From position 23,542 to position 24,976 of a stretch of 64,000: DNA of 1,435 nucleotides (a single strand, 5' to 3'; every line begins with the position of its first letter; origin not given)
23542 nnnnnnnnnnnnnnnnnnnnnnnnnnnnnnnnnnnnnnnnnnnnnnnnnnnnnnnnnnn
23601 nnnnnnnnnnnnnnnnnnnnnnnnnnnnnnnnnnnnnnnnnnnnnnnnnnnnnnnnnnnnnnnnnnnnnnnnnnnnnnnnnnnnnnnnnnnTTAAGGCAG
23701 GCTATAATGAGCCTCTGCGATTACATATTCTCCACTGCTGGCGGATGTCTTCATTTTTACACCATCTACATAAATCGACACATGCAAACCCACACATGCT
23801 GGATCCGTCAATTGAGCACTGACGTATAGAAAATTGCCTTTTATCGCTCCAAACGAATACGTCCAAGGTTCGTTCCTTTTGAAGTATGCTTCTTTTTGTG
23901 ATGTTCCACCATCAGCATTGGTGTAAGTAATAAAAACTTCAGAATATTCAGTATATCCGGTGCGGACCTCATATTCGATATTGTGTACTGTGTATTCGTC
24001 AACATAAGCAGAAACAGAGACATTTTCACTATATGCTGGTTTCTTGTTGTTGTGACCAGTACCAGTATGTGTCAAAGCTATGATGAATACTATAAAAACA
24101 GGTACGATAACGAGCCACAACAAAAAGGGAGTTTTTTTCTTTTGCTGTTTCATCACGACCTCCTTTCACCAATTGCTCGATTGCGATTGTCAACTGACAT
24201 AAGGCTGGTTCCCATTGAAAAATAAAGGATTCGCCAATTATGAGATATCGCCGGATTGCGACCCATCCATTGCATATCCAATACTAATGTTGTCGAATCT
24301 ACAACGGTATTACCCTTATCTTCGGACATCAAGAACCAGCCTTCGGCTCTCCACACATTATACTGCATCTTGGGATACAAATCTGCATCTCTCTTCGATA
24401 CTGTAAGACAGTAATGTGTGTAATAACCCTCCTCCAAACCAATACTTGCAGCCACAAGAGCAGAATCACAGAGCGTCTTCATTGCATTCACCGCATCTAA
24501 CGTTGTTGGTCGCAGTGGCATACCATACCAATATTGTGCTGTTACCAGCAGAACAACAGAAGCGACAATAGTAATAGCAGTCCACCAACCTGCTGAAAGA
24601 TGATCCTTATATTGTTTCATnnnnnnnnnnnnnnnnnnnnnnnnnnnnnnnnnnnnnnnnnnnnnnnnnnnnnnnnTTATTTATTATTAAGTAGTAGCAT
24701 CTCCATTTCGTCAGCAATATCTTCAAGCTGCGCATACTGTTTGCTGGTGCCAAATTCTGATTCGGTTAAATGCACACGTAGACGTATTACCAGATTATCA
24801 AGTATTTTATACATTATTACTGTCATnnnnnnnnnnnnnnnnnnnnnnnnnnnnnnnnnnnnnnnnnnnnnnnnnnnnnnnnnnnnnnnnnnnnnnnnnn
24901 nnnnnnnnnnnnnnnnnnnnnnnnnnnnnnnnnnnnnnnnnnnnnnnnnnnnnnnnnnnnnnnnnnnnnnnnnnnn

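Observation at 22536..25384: tRNA-Gly(CCC) preceded by a 2.7-kb islet bounded by 46-nt direct repeats of the tRNA 5' half, with no recombinase in sight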

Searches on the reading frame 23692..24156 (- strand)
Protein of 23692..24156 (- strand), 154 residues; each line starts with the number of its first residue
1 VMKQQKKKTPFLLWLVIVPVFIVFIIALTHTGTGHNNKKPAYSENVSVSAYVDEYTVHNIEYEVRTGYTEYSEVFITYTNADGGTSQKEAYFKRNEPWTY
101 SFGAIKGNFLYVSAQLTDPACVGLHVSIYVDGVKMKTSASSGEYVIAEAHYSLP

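Call 6: search_protein_families(library=pfam, proteins=[window:23692-24156:-], max_evalue=1)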
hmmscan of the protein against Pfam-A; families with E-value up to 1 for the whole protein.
window:23692-24156:- (154 aa): 5 families
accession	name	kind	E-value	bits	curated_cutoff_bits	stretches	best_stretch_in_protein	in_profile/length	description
PF16296.10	TM_PBP2_N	-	0.0028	18.1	31.4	1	11-83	2-75/83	N-terminal of TM subunit in PBP-dependent ABC transporters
PF12698.13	ABC2_membrane_3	-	0.042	13.4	31.6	1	11-88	3-61/347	ABC-2 family transporter protein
PF22849.2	CATSPERE_Ig-like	-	0.065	13.8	28.3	0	106-149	15-58/111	CATSPERE Ig-like domain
PF25184.1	YxzE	-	0.14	13.7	40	1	14-48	3-40/65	YxzE-like putative bacteriocin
PF09753.14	Use1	-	0.56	10.2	38.3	1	5-25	214-234/243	Membrane fusion protein Use1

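Call 7: search_protein_families(library=phrogs, proteins=[window:23692-24156:-], max_evalue=1)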
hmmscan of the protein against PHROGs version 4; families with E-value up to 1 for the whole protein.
window:23692-24156:- (154 aa): 5 families
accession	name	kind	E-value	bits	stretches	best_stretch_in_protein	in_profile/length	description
phrog_23980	-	unknown function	0.0039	17.8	1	8-58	7-59/193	-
phrog_8545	-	moron, auxiliary metabolic gene and host takeover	0.011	16.5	1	3-82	7-87/177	superinfection exclusion Sie-like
phrog_25172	-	unknown function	0.025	15.4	1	43-83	3-42/55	-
phrog_14275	-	unknown function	0.064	13.9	1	6-78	26-107/178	-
phrog_7690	-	unknown function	0.075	14.2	1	51-144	30-125/132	-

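Call 55: search_protein_representatives(protein=window:23692-24153:-)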
Query: 153 residues. Proteins with E-value up to 0.001 (for the whole library): 523; up to 1e-10: 17; up to 1e-30: 1. The best 150 are listed.
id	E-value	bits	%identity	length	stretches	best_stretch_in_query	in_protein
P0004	8.7e-98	341.0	100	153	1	1-153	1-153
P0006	8.7e-16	74.9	44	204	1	5-150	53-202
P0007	2.5e-13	67.0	40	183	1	2-148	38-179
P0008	7.8e-13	65.3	52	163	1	52-149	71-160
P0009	3.3e-12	63.3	39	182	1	6-147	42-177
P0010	5.1e-12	62.7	46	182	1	47-148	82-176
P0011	1.2e-11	61.5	40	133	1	40-149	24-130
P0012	1.3e-11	61.4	47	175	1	56-151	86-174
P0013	1.9e-11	60.9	43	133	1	49-148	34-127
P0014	2.9e-11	60.3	41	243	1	31-151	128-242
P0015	3.1e-11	60.2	46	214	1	56-148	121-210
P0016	3.8e-11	59.9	48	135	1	55-152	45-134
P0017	7.6e-11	58.9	38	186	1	17-151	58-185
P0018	8.1e-11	58.8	47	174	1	51-149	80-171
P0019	8.7e-11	58.7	42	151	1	6-148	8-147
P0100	3.6e-07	47.0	42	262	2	33-116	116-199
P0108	4.4e-07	46.7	47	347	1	58-151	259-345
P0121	8.4e-07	45.8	47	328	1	43-148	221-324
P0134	1.3e-06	45.1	47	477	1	68-152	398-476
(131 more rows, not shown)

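Call 56: search_protein_families(library=pfam, max_evalue=0.01, proteins=[P0006, P0007, P0008, P0009, P0014, P0015, P0108, P0134, P0121, P0100])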
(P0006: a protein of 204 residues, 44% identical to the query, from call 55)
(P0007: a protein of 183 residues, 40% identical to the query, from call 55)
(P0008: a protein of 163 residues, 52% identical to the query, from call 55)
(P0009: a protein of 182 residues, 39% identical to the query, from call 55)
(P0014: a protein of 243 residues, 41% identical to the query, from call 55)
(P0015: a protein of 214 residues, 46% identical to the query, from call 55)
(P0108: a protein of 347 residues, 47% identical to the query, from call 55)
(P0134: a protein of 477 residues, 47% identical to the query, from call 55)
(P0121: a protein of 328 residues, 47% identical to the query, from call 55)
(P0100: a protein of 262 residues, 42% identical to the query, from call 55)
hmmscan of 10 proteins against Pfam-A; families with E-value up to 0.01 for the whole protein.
P0006 (204 aa): 2 families
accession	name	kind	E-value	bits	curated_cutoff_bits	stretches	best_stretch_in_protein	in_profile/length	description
PF12773.13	DZR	-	0.0033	18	27.3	1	4-26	1-23/45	Double zinc ribbon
PF05423.18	Mycobact_memb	-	0.0035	17.7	21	1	115-184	49-118/139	Mycobacterium membrane protein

P0007 (183 aa): 8 families
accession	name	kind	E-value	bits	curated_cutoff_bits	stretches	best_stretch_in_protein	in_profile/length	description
PF24463.1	DUF7577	-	6e-07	29.4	28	1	4-29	1-26/27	Domain of unknown function (DUF7577)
PF13240.11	Zn_Ribbon_1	-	3.3e-06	27.2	25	1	8-29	2-23/23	zinc-ribbon domain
PF13248.11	Zn_ribbon_3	-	0.00032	20.5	27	1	4-25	1-22/26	zinc-ribbon domain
PF00641.23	Zn_ribbon_RanBP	-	0.00056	19.6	27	1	7-28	6-27/30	Zn-finger in Ran binding protein and others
PF12773.13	DZR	-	0.001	19.6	27.3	1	8-30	1-23/45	Double zinc ribbon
PF05423.18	Mycobact_memb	-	0.001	19.4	21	1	96-179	50-134/139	Mycobacterium membrane protein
PF01754.22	zf-A20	-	0.0074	16.6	21.6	0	15-25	12-22/24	A20-like zinc finger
PF18912.6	DZR_2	-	0.0094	16.2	27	0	6-32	22-49/56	Double zinc ribbon domain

P0008 (163 aa): 0 families

P0009 (182 aa): 1 family
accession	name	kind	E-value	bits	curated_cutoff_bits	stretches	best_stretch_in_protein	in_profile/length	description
PF05423.18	Mycobact_memb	-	1.3e-09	38.6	21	1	48-176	4-132/139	Mycobacterium membrane protein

P0014 (243 aa): 1 family
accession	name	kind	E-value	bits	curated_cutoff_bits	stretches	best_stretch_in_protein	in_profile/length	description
PF05423.18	Mycobact_memb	-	9.4e-06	26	21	1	129-222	27-117/139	Mycobacterium membrane protein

P0015 (214 aa): 1 family
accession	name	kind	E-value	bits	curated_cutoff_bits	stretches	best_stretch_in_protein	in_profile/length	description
PF25809.1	STEEP1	-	0.0071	16.5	27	0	104-143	47-85/110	STEEP1 domain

P0108 (347 aa): 2 families
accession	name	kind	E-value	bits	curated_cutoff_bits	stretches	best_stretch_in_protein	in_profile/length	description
PF18998.6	Flg_new_2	-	2.3e-53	178.5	23.6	3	181-256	1-72/73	Divergent InlB B-repeat domain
PF09479.16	Flg_new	-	8.2e-07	29.5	27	0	189-251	8-64/65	Listeria-Bacteroides repeat domain (List_Bact_rpt)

P0134 (477 aa): 33 families (the best 25 are shown)
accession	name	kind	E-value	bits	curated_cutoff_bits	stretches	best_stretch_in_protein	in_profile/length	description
PF14559.12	TPR_19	-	3.4e-33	114.2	25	4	305-358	7-60/68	Tetratricopeptide repeat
PF07719.23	TPR_2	-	2.8e-27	93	27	2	150-181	3-34/34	Tetratricopeptide repeat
PF13414.12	TPR_11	-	3.8e-27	94.1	26.8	2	130-162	10-42/42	TPR repeat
PF13428.12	TPR_14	-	3.9e-23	80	23.5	1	324-364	2-42/44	Tetratricopeptide repeat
PF13431.12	TPR_17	-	7.3e-23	79.3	24.4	2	171-201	2-32/34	Tetratricopeptide repeat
PF00515.34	TPR_1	-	5.2e-22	77.1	27.8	1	149-181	2-34/34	Tetratricopeptide repeat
PF13181.12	TPR_8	-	1.1e-20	72.4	25.7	0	150-181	3-34/34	Tetratricopeptide repeat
PF13432.12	TPR_16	-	3.4e-18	66.2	32.7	2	154-215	3-64/65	Tetratricopeptide repeat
PF13424.12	TPR_12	-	4.8e-17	62.4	30.1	1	149-212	4-75/77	Tetratricopeptide repeat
PF23914.1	TPR_CcmH_CycH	-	4.5e-16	59.5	42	2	294-381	55-145/158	Cytochrome c-type biogenesis protein H TPR domain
PF13174.12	TPR_6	-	5.4e-16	58.5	26.3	1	328-355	5-32/33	Tetratricopeptide repeat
PF12895.13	ANAPC3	-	6.1e-15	55.7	27.2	1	304-383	4-82/82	Anaphase-promoting complex, cyclosome, subunit 3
PF13176.12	TPR_7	-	9.1e-14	50.8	27.9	1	329-357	5-35/36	Tetratricopeptide repeat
PF13371.12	TPR_9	-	4.1e-11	43.2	35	2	316-359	22-65/73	Tetratricopeptide repeat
PF25064.1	ARM_TT21_5th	-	1.3e-08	35.6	27.8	1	331-385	9-63/117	TT21 fifth ARM repeats domain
PF05423.18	Mycobact_memb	-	2e-07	31.5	21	1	383-466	46-127/139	Mycobacterium membrane protein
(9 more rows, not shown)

P0121 (328 aa): 0 families

P0100 (262 aa): 3 families
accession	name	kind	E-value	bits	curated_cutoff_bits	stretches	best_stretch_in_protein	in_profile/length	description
PF13248.11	Zn_ribbon_3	-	0.00014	21.7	27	1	1-24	2-25/26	zinc-ribbon domain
PF12773.13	DZR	-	0.0018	18.9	27.3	1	4-26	1-23/45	Double zinc ribbon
PF13240.11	Zn_Ribbon_1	-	0.0056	16.9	25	1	3-25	1-23/23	zinc-ribbon domain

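Call 69: search_protein_families(library=padloc, max_evalue=0.1, proteins=[window:23692-24153:-])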
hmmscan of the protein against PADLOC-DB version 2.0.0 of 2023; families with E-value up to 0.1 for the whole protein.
window:23692-24153:- (153 aa): 0 families

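Call 70: search_protein_families(library=ncbifam, max_evalue=0.1, proteins=[window:23692-24153:-])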
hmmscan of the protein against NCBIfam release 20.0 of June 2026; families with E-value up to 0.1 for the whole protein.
window:23692-24153:- (153 aa): 0 families

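Call 75: predict_structure(alignment_id=A3)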
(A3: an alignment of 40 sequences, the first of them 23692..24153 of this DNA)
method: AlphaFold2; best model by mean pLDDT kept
length: 153 residues; sequences in the alignment: 40
mean_pLDDT: 86.2   pTM: 0.64
mean pLDDT of the five models: 86.2, 85.9, 85.9, 85.7, 85.0
residues with pLDDT >= 90: 90; 70-90: 31; 50-70: 29; < 50: 3
segments of 3 or more residues with pLDDT < 50: 1-3
pLDDT, mean of each block of 10 residues (from residue 1): 56 87 83 58 61 90 90 96 96 92 97 93 97 98 96 96
secondary structure, 60 per line:
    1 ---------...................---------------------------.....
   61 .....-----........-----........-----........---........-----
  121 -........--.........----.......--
elements in order: H10-28 E56-65 E71-78 E84-91 E97-104 E108-115 E122-129 E132-140 E145-151

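Call 82: fold_search(model_id=the predicted structure, library=pdb)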
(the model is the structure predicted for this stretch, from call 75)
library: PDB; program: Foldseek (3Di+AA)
matches with E <= 10: 1140; with E <= 0.001: 2
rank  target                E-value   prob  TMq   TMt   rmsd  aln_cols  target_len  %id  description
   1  9mvz_A                7.1e-07  1.00  0.48  0.53  26.1       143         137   17  Tripartite complex of MmpL5-S5-AcpM from Mycolicibacterium smegmatis (released 2025-07-30)
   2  8em5_A                2.5e-05  1.00  0.52  0.83   2.7        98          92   19  Mycobacterium thermoresistible MmpS5 (released 2023-09-27)
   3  1mac_A                7.5e-03  0.35  0.14  0.11  16.3       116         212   16  CRYSTAL STRUCTURE AND SITE-DIRECTED MUTAGENESIS OF BACILLUS MACERANS ENDO-1,3-1,4-BETA-GLUCANASE (released 1995-02-27)
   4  1mve                  1.0e-02  0.23  0.13  0.09  17.4       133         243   12  Crystal structure of a natural circularly-permutated jellyroll protein: 1,3-1,4-beta-D-glucanase from Fibrobacter succin (released 2003-07-15)
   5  3axe_A                1.1e-02  0.21  0.13  0.09  17.5       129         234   12  The truncated Fibrobacter succinogenes 1,3-1,4-beta-D-glucanase V18Y/W203Y in complex with cellotetraose (cellobiose d (released 2012-02-15)
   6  3hr9                  1.4e-02  0.20  0.13  0.09  17.4       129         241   13  The truncated Fibrobacter succinogenes 1,3-1,4-beta-D-glucanase F40I mutant (released 2009-07-07)
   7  8ghc_B                1.9e-02  0.94  0.29  0.10   6.1       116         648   11  The structure of h12-LOX in dimeric form (released 2023-08-09)
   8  8ghb                  2.0e-02  0.97  0.32  0.10   5.8       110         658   11  The structure of h12-LOX in monomeric form (released 2023-08-09)
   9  9dtp_C                2.2e-02  0.41  0.17  0.07  11.6       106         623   11  GlfT2 from Nocardia brasiliensis (released 2025-10-08)
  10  3axd_A                2.3e-02  0.16  0.13  0.09  17.5       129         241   12  The truncated Fibrobacter succinogenes 1,3-1,4-beta-D-glucanase V18Y/W203Y in apo-form (released 2012-02-15)
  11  1bu8                  2.6e-02  0.90  0.27  0.13   7.1       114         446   12  RAT PANCREATIC LIPASE RELATED PROTEIN 2 (released 1998-12-23)
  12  1cpm                  2.6e-02  0.20  0.13  0.10  16.1       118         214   17  NATIVE-LIKE IN VIVO FOLDING OF A CIRCULARLY PERMUTED JELLYROLL PROTEIN SHOWN BY CRYSTAL STRUCTURE ANALYSIS (released 1994-06-22)
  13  9nj1_D                2.7e-02  0.38  0.17  0.07  11.6       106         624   11  GlfT2 from Nocardia brasiliensis Bound to Galf Tetrasaccharide (released 2026-03-11)
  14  1zm1_B                2.7e-02  0.18  0.13  0.09  17.5       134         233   12  Crystal structures of complex F. succinogenes 1,3-1,4-beta-D-glucanase and beta-1,3-1,4-cellotriose (released 2006-05-10)
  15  4mxv_A                2.7e-02  0.14  0.13  0.14  15.1       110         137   14  Structure of Lymphotoxin alpha bound to anti-LTa Fab (released 2013-11-13)
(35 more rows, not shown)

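Call 88: find_encoding_contigs(protein=window:23692-24153:-, flank=10000, max_places=10)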
Protein window:23692-24153:- (153 aa): 7 contigs read that carry it; 2 places shown.
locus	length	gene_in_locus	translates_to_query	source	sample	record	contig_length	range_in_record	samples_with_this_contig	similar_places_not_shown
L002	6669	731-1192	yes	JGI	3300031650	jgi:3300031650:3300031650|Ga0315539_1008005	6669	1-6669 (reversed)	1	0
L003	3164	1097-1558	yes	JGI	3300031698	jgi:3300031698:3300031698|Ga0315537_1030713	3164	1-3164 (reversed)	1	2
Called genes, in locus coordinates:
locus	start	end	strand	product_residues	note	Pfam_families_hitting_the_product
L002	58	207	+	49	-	-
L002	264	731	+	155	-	-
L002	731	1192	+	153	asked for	-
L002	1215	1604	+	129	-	-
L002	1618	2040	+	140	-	-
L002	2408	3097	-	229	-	PF00902:TatC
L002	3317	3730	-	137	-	PF22811:Zn_ribbon_NrdR, PF03477:ATP-cone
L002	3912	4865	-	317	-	PF00753:Lactamase_B (weak)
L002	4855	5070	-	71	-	-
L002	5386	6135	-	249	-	PF13176:TPR_7 (faint), PF17874:TPR_MalT, PF00515:TPR_1 (weak), PF13374:TPR_10 (weak), PF13424:TPR_12, PF00515:TPR_1 (weak), PF07719:TPR_2 (weak), PF13181:TPR_8 (weak), +4 more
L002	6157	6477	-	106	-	PF03091:CutA1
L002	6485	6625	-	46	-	-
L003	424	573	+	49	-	-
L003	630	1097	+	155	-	-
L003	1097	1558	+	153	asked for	-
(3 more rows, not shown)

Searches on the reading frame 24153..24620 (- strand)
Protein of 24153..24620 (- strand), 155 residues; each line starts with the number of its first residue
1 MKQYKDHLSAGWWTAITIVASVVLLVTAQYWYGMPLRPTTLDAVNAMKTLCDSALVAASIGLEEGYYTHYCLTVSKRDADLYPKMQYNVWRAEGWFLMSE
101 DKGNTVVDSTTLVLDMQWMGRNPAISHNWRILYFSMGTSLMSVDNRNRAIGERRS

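Call 6: search_protein_families(library=pfam, proteins=[window:24153-24620:-], max_evalue=1)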
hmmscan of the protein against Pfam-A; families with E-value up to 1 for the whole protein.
window:24153-24620:- (155 aa): 0 families

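Call 7: search_protein_families(library=phrogs, proteins=[window:24153-24620:-], max_evalue=1)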
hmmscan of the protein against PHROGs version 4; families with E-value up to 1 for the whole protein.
window:24153-24620:- (155 aa): 1 family
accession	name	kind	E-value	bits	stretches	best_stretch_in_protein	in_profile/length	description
phrog_13176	-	unknown function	0.066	14.4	1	9-44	11-46/79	-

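Call 10: find_encoding_contigs(protein=window:24153-24620:-, flank=10000, max_places=10)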
Protein window:24153-24620:- (155 aa): 10 contigs read that carry it; 5 places shown.
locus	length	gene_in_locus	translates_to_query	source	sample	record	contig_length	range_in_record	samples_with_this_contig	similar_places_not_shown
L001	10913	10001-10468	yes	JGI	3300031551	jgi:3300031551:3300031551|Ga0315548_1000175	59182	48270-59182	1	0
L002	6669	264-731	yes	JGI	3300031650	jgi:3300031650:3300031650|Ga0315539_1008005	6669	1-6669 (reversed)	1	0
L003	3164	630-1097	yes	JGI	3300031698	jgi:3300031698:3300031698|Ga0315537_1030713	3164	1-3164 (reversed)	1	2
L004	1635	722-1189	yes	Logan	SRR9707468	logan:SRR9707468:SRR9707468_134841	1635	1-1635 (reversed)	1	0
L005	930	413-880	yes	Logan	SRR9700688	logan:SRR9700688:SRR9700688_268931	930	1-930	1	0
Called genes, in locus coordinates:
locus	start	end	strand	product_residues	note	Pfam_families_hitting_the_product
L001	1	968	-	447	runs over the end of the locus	PF00989:PAS, PF08448:PAS_4, PF13426:PAS_9, PF13596:PAS_10, PF00512:HisKA, PF02518:HATPase_c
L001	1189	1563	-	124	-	PF00072:Response_reg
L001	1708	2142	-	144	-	PF00072:Response_reg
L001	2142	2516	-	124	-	PF00072:Response_reg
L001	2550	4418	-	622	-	PF13646:HEAT_2 (weak), PF21581:SCD (faint), PF00514:Arm (faint), PF02985:HEAT (faint), PF03130:HEAT_PBS (faint), PF13646:HEAT_2, PF01602:Adaptin_N (weak), PF13646:HEAT_2, +3 more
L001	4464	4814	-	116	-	PF01740:STAS, PF13466:STAS_2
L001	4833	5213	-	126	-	PF13581:HATPase_c_2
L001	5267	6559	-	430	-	PF01590:GAF, PF13185:GAF_2, PF07228:SpoIIE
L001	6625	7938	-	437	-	PF00009:GTP_EFTU (weak), PF01926:MMR_HSR1, PF02421:FeoB_N, PF02421:FeoB_N, PF04548:AIG1 (weak), PF01926:MMR_HSR1, PF00009:GTP_EFTU, PF14714:KH_dom-like, +4 more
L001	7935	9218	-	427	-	PF19238:Radical_SAM_2, PF04459:DUF512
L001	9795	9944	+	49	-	-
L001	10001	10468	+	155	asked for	-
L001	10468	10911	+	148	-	?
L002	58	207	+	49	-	-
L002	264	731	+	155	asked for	-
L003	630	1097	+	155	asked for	-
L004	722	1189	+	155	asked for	-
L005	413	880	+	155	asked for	-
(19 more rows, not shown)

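Call 22: find_homologous_proteins(query=window:24153-24620:-, max_evalue=0.01)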
Query window:24153-24620:- (155 aa): 1 proteins with E <= 0.01 among 22 candidates.
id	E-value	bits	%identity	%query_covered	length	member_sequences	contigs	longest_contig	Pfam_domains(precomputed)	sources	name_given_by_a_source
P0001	3.2e-101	353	100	100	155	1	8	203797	-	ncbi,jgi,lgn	-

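Call 69: search_protein_families(library=padloc, max_evalue=0.1, proteins=[window:24153-24620:-])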
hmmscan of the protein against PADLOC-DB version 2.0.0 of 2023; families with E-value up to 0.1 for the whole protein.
window:24153-24620:- (155 aa): 0 families

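Call 70: search_protein_families(library=ncbifam, max_evalue=0.1, proteins=[window:24153-24620:-])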
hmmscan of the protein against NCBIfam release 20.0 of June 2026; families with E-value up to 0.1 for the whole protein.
window:24153-24620:- (155 aa): 0 families

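Call 83: predict_structure(protein=window:24153-24620:-)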
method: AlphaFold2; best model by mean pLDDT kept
length: 155 residues; sequences in the alignment: 1
mean_pLDDT: 40.7   pTM: 0.33
mean pLDDT of the five models: 40.7, 38.5, 31.6, 31.2, 30.2
residues with pLDDT >= 90: 0; 70-90: 0; 50-70: 16; < 50: 139
segments of 3 or more residues with pLDDT < 50: 1-69, 73-78, 81-85, 87-93, 97-101, 104-111, 121-155
pLDDT, mean of each block of 10 residues (from residue 1): 35 31 33 33 43 46 44 49 48 49 47 50 40 34 32 30
secondary structure, 60 per line:
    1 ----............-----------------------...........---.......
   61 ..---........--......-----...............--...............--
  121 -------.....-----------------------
elements in order: H5-16 H40-50 E54-62 E66-73 H76-81 E87-101 E104-118 E128-132

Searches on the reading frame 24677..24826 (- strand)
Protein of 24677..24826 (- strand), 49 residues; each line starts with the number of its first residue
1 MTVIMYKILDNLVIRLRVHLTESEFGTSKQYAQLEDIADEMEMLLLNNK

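Call 6: search_protein_families(library=pfam, proteins=[window:24677-24826:-], max_evalue=1)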
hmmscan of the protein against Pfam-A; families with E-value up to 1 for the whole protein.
window:24677-24826:- (49 aa): 0 families

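Call 7: search_protein_families(library=phrogs, proteins=[window:24677-24826:-], max_evalue=1)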
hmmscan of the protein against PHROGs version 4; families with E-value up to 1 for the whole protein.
window:24677-24826:- (49 aa): 0 families

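Call 69: search_protein_families(library=padloc, max_evalue=0.1, proteins=[window:24677-24826:-])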
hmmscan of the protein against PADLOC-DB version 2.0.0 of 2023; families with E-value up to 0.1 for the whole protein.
window:24677-24826:- (49 aa): 1 family
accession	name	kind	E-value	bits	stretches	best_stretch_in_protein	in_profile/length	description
PDLC02027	Cas2d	-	0.00096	17.6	1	2-47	3-47/89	-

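Call 70: search_protein_families(library=ncbifam, max_evalue=0.1, proteins=[window:24677-24826:-])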
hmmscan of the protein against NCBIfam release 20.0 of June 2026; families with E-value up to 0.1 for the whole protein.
window:24677-24826:- (49 aa): 0 families
